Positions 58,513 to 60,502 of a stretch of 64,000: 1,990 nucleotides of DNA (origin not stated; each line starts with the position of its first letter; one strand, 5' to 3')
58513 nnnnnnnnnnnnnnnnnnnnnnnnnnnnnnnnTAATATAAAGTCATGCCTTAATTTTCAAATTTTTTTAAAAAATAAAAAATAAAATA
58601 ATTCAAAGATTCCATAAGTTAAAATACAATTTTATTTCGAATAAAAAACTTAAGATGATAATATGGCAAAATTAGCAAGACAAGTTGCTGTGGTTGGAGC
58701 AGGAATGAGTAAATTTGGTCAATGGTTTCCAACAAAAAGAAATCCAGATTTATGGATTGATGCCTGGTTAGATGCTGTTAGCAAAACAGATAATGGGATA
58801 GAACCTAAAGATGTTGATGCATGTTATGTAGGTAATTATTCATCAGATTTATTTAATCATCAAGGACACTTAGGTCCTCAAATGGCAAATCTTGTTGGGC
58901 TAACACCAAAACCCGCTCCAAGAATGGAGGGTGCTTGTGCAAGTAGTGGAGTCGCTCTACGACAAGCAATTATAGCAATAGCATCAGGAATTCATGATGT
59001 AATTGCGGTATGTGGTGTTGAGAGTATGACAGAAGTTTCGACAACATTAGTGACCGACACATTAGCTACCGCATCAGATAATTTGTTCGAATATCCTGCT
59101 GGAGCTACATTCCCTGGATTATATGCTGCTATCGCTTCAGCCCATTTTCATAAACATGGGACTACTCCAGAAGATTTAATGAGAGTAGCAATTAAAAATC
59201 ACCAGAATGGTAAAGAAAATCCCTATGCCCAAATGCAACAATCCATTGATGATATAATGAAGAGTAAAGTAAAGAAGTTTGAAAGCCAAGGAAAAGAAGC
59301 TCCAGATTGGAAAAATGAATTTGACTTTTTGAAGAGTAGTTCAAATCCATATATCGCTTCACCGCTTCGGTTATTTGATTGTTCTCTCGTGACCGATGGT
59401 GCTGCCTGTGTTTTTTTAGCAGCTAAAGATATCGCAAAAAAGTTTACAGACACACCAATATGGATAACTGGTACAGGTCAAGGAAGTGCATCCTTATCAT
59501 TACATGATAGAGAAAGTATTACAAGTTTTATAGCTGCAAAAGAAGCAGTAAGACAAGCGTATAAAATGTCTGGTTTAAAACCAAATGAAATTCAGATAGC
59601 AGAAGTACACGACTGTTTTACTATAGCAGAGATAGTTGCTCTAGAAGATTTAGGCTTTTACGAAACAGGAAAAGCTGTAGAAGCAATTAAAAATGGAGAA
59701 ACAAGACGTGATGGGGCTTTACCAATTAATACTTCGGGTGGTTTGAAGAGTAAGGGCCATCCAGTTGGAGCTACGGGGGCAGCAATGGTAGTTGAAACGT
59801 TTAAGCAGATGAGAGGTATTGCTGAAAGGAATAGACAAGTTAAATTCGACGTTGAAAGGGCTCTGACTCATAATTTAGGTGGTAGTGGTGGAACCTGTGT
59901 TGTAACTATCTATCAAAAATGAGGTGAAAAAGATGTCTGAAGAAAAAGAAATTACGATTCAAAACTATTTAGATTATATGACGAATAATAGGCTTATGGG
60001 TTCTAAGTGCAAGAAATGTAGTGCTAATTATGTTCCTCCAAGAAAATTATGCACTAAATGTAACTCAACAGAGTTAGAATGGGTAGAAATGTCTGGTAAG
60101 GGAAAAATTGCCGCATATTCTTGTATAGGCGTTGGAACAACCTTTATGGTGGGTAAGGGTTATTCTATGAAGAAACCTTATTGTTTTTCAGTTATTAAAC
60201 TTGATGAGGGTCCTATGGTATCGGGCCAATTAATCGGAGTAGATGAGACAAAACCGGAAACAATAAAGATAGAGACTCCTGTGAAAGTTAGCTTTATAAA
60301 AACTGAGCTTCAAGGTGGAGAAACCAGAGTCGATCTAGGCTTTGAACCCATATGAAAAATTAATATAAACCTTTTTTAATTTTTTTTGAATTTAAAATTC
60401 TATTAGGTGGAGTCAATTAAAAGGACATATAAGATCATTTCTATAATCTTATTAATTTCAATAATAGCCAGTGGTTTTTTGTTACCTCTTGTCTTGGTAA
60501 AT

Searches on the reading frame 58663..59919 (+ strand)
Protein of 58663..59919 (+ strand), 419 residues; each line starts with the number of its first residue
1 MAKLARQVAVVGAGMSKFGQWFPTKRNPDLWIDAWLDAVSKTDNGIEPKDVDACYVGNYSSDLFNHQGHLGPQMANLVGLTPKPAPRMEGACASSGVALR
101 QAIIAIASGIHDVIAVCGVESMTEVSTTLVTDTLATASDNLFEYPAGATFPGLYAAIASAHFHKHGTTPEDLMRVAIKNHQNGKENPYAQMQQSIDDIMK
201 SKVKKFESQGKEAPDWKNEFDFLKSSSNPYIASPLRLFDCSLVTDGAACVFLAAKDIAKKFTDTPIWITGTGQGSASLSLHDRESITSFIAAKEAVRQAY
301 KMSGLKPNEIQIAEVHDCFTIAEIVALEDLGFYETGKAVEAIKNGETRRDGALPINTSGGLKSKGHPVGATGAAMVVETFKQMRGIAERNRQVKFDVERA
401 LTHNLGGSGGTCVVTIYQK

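Call 4: search_protein_families(library=pfam, proteins=[window:58663-59919:+], max_evalue=1)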
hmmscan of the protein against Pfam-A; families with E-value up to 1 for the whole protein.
window:58663-59919:+ (419 aa): 7 families
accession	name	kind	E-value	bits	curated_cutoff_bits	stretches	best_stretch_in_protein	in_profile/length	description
PF22691.2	Thiolase_C_1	-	3.6e-43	147.2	28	1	272-418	1-143/144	Thiolase C-terminal domain-like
PF00108.29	Thiolase_N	-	1.6e-21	77.3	26.4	1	8-255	1-259/260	Thiolase, N-terminal domain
PF02803.24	Thiolase_C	-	1.4e-08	34.8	27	1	291-384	23-98/123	Thiolase, C-terminal domain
PF00109.32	ketoacyl-synt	-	0.00012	22.3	20.8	1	88-139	170-221/252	Beta-ketoacyl synthase, N-terminal domain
PF02801.28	Ketoacyl-synt_C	-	0.0047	17.4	20.8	1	290-384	25-108/119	Beta-ketoacyl synthase, C-terminal domain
PF18941.5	DUF5688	-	0.0056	16.7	34.5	1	155-250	144-222/290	Family of unknown function (DUF5688)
PF16548.10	FlgT_N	-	0.1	13.5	28.8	1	271-312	4-43/87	Flagellar assembly protein T, N-terminal domain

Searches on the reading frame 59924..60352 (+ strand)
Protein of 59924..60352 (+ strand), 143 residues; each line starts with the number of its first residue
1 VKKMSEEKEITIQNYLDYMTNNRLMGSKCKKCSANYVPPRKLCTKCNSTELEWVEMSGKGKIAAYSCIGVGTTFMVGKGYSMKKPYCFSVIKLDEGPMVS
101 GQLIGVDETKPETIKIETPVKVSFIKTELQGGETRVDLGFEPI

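Call 4: search_protein_families(library=pfam, proteins=[window:59924-60352:+], max_evalue=1)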
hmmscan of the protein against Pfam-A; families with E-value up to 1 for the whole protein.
window:59924-60352:+ (143 aa): 5 families
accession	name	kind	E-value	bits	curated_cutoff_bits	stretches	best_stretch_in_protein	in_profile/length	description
PF01796.24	OB_ChsH2_C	-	3e-11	43.5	27.1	1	53-124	1-64/65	ChsH2, C-terminal OB-fold domain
PF12172.15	zf-ChsH2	-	8e-09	35.6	23.2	1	22-52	7-37/37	ChsH2, rubredoxin-like zinc ribbon domain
PF18551.6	TackOD1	-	0.0079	16.2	32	1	13-89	62-132/188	Thaumarchaeal output domain 1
PF01155.25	HypA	-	0.08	13.4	28.9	1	27-54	71-100/112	Hydrogenase/urease nickel incorporation, metallochaperone, hypA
PF03922.20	OmpW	-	0.082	13.3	24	1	58-130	96-168/195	OmpW family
